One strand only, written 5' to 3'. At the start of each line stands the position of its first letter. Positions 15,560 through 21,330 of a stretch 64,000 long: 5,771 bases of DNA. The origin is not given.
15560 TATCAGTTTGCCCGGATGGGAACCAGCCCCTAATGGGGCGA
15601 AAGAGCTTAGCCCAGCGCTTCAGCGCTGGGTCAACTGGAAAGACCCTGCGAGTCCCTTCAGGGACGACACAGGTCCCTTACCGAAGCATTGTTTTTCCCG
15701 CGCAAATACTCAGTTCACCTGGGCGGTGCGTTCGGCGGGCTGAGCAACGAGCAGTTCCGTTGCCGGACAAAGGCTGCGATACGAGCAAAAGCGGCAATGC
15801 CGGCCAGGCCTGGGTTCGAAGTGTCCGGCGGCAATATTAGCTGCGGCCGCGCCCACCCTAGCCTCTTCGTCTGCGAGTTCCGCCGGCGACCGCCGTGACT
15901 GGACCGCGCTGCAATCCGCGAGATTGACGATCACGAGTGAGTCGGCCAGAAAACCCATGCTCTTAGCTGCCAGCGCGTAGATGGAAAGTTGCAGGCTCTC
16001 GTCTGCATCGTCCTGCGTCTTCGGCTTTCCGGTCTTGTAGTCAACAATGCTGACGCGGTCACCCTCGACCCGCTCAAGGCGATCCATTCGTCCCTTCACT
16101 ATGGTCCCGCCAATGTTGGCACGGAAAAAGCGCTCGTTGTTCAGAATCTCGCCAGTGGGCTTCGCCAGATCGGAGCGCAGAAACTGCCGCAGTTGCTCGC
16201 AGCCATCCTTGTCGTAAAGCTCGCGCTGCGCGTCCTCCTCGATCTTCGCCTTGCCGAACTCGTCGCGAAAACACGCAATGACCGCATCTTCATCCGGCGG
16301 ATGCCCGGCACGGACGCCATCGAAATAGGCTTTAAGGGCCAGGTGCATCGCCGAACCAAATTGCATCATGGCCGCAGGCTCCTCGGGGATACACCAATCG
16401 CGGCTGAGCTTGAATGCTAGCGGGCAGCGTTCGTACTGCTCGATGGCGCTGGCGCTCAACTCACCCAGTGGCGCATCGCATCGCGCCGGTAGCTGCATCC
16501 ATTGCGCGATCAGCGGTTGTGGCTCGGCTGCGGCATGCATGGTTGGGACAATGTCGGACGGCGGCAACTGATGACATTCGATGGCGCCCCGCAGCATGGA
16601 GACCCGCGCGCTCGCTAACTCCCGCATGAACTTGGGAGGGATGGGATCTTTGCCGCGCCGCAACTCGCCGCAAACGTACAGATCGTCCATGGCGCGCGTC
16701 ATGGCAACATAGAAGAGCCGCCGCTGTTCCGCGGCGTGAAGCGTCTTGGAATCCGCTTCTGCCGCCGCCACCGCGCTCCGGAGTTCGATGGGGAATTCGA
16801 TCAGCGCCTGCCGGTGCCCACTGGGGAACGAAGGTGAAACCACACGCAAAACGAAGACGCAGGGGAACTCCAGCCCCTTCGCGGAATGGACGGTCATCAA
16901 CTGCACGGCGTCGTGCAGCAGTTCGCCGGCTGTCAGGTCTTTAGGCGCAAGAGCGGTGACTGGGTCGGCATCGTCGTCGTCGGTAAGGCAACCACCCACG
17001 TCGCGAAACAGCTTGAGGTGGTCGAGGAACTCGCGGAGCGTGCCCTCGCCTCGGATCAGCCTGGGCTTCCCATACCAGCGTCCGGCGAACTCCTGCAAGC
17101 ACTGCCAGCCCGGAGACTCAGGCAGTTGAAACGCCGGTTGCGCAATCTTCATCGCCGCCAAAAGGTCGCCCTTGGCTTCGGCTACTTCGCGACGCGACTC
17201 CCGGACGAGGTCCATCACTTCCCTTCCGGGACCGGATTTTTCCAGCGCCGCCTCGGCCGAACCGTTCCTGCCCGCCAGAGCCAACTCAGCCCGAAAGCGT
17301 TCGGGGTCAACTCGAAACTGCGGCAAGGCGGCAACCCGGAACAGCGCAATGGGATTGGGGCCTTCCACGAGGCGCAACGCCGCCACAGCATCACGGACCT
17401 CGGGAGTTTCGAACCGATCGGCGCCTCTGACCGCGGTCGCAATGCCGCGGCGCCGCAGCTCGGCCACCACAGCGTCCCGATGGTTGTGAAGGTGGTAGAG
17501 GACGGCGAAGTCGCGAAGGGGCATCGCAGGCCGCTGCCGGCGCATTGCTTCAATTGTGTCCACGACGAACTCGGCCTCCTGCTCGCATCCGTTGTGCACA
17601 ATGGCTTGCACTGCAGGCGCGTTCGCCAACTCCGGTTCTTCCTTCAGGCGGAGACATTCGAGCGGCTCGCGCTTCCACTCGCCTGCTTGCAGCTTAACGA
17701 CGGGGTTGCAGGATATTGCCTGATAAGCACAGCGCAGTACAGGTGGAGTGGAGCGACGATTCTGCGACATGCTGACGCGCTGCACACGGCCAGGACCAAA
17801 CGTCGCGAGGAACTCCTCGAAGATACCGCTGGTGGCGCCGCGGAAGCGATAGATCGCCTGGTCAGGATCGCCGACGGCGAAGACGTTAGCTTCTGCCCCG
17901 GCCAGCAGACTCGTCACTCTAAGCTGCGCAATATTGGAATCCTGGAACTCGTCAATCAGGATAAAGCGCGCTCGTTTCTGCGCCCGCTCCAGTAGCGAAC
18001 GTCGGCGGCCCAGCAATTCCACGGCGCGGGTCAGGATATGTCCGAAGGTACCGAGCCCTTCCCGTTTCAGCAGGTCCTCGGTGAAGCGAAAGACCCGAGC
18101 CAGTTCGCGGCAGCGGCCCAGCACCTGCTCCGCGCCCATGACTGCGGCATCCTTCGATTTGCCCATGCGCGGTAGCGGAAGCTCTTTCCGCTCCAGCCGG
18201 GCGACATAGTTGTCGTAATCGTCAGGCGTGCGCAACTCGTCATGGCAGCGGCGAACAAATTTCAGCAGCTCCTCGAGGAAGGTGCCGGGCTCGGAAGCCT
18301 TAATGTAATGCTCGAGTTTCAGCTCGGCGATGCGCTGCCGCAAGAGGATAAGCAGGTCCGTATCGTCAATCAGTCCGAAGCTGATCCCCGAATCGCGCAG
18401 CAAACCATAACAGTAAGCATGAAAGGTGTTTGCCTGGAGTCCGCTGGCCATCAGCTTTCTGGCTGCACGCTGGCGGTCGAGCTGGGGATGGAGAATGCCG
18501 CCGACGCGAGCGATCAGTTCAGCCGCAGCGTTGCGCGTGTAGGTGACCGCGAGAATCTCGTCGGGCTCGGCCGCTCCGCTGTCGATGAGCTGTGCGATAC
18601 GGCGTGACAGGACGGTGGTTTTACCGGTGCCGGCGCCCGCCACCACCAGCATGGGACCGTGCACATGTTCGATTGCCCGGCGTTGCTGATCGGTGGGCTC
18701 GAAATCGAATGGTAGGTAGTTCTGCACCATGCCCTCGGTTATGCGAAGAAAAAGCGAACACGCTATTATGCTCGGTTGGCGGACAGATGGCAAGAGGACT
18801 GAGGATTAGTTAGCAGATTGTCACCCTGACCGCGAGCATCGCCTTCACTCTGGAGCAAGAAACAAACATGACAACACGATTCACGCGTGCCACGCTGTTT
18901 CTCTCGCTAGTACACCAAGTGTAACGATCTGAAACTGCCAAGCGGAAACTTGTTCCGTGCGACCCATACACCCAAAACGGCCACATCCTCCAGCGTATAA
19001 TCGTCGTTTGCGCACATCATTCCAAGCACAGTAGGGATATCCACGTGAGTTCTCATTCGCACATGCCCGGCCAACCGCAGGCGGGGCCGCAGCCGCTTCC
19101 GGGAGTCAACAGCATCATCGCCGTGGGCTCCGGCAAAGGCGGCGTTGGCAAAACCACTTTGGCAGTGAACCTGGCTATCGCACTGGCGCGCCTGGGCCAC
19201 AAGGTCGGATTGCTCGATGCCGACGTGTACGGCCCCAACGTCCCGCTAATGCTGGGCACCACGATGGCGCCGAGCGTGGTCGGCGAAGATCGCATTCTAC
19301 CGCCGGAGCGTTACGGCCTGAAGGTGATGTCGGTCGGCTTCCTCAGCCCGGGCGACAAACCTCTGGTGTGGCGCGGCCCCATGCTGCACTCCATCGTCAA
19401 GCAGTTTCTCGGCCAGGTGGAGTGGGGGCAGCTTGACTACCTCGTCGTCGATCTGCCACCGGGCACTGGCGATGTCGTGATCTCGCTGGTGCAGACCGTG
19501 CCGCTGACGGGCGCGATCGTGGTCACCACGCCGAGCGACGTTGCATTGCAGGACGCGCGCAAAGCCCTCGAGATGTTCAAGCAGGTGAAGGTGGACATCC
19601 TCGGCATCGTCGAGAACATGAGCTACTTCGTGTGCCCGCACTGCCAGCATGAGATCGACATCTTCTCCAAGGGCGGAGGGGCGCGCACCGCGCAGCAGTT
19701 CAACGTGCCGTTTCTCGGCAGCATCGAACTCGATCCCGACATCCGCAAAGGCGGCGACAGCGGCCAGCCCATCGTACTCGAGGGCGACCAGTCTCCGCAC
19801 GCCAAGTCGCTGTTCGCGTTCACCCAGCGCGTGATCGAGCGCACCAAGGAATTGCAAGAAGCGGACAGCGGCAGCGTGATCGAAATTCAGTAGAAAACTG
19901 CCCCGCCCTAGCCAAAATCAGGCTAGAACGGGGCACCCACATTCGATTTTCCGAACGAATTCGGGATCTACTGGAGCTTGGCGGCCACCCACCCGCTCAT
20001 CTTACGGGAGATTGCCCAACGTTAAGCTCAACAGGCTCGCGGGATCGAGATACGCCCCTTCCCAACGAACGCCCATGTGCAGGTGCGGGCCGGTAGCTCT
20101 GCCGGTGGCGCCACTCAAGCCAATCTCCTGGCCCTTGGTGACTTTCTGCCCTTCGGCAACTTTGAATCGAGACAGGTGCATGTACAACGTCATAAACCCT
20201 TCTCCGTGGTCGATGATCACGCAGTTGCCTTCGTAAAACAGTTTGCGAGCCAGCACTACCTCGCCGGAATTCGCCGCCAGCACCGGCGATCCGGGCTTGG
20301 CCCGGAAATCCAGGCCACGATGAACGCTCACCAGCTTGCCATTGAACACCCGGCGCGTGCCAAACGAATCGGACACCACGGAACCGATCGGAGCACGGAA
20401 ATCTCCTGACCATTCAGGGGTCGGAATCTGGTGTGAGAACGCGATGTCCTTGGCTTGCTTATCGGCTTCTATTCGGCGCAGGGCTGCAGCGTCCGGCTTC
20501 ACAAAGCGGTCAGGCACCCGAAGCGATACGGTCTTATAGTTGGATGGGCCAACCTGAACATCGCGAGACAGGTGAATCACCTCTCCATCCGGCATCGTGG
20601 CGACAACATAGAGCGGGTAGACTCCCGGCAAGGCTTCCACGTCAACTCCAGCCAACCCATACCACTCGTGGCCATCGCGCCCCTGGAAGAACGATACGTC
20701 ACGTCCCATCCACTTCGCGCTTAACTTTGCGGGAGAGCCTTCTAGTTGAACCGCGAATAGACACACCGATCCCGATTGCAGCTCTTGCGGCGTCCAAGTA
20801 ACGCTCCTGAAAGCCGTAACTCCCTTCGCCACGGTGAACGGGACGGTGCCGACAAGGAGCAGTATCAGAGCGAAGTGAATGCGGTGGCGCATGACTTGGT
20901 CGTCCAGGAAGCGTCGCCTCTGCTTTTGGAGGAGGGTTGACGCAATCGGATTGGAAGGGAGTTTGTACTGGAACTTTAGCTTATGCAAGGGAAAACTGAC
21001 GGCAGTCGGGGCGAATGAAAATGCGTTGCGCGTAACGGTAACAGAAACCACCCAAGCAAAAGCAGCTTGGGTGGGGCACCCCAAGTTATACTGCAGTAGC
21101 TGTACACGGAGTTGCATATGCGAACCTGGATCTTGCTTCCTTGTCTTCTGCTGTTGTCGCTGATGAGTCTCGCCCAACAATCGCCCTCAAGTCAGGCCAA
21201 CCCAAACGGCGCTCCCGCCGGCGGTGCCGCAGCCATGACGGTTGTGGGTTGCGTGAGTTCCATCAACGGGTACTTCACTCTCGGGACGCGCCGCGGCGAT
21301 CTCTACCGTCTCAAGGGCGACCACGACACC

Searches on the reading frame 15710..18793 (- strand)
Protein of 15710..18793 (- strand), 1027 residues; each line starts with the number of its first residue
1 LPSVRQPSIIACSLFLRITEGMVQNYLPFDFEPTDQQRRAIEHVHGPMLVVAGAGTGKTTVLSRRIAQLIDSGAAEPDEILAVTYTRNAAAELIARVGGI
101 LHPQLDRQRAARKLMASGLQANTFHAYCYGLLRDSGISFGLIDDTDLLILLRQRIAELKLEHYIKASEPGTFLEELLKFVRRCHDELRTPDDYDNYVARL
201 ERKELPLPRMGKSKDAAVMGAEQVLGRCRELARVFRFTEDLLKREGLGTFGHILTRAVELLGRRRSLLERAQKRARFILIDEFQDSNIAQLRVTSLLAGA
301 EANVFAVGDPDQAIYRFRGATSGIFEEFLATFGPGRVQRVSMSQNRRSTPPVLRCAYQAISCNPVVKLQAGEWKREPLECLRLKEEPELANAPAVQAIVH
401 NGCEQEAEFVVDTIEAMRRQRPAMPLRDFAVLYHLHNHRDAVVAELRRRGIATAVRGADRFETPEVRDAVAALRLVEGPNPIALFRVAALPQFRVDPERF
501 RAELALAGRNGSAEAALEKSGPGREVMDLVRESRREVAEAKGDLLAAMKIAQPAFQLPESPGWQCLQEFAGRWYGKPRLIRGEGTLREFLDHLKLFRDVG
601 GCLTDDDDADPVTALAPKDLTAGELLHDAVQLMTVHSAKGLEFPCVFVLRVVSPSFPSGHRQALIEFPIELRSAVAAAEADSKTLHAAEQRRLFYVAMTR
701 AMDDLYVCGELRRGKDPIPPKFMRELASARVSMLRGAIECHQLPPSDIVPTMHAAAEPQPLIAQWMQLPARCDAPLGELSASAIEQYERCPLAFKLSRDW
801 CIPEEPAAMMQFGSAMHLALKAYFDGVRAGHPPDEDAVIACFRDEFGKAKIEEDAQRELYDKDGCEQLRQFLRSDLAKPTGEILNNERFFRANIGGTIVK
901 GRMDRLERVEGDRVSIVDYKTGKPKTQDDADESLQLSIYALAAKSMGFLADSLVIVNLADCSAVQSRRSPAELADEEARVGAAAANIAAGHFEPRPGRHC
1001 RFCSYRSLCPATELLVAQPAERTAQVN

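Call 11: search_protein_families(library=pfam, proteins=[window:15710-18793:-], max_evalue=0.001)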
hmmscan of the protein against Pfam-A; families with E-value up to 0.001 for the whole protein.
window:15710-18793:- (1027 aa): 10 families
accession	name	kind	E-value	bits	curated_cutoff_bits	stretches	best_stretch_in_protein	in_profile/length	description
PF00580.27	UvrD-helicase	-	2.3e-56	191.9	23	1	34-331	2-269/271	UvrD/REP helicase N-terminal domain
PF12705.13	PDDEXK_1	-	1.1e-36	127.5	22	1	778-1010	1-247/247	PD-(D/E)XK nuclease superfamily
PF13361.12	UvrD_C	-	6.1e-29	102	25.6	2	614-707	272-345/350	UvrD-like helicase C-terminal domain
PF13245.12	AAA_19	-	1.3e-18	67.9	25.1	1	37-318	1-134/134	AAA domain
PF13538.12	UvrD_C_2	-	3.5e-11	43.2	27.4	1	632-655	4-27/52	UvrD-like helicase C-terminal domain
PF10926.14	DUF2800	-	1.7e-08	34.5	21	1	778-1013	3-236/368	Protein of unknown function (DUF2800)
PF13604.12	AAA_30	-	4.9e-08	33.4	27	1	34-98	3-67/191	AAA domain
PF01443.25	Viral_helicase1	-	1.4e-05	25.5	21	0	269-317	52-101/228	Viral superfamily 1 RNA helicase core domain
PF13401.12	AAA_22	-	0.00049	20.8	27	0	45-161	5-97/130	AAA domain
PF01930.23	Cas_Cas4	-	0.00071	20.1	22.7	0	881-1009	34-158/160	Domain of unknown function DUF83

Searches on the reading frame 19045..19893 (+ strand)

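Call 12: search_protein_families(library=pfam, proteins=[window:19045-19893:+], max_evalue=0.001)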
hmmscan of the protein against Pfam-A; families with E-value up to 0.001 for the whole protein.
window:19045-19893:+ (282 aa): 7 families
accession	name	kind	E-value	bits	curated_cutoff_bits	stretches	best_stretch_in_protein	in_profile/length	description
PF10609.15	ParA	-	2.5e-100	335.4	27.1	1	21-263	2-245/246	NUBPL iron-transfer P-loop NTPase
PF01656.29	CbiA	-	2e-15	57.3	25.4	1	25-242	1-124/125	CobQ/CobB/MinD/ParA nucleotide binding domain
PF13614.12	AAA_31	-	3.3e-12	47.1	27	1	24-61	3-40/177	AAA domain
PF09140.17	MipZ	-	1.6e-06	28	20.7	1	24-61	2-39/262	ATPase MipZ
PF02374.21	ArsA_ATPase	-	5.7e-06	26.2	24.3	1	29-60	7-38/305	Anion-transporting ATPase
PF00142.24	Fer4_NifH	-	6.5e-05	23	25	1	29-79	6-56/271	4Fe-4S iron sulfur cluster binding proteins, NifH/frxC family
PF06564.18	CBP_BcsQ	-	0.0003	20.8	21.3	0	24-59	3-38/234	Cellulose biosynthesis protein BcsQ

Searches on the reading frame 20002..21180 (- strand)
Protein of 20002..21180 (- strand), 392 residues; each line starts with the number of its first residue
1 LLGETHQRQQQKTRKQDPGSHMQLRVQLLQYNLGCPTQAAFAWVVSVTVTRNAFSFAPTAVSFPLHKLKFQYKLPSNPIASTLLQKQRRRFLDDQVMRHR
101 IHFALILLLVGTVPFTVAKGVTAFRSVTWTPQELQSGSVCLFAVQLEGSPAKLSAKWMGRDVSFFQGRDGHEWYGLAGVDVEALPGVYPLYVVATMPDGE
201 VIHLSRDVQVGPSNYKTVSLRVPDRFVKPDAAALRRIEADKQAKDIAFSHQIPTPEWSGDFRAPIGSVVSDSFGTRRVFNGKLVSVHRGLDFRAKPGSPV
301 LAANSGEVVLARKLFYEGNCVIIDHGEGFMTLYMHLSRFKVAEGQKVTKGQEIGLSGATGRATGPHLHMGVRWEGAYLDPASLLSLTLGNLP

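Call 12: search_protein_families(library=pfam, proteins=[window:20002-21180:-], max_evalue=0.001)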
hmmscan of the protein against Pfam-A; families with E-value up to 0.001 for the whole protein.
window:20002-21180:- (392 aa): 1 family
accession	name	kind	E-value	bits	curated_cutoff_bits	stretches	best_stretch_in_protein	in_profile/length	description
PF01551.29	Peptidase_M23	-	6.5e-34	116.5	28.7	1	286-380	2-96/96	Peptidase family M23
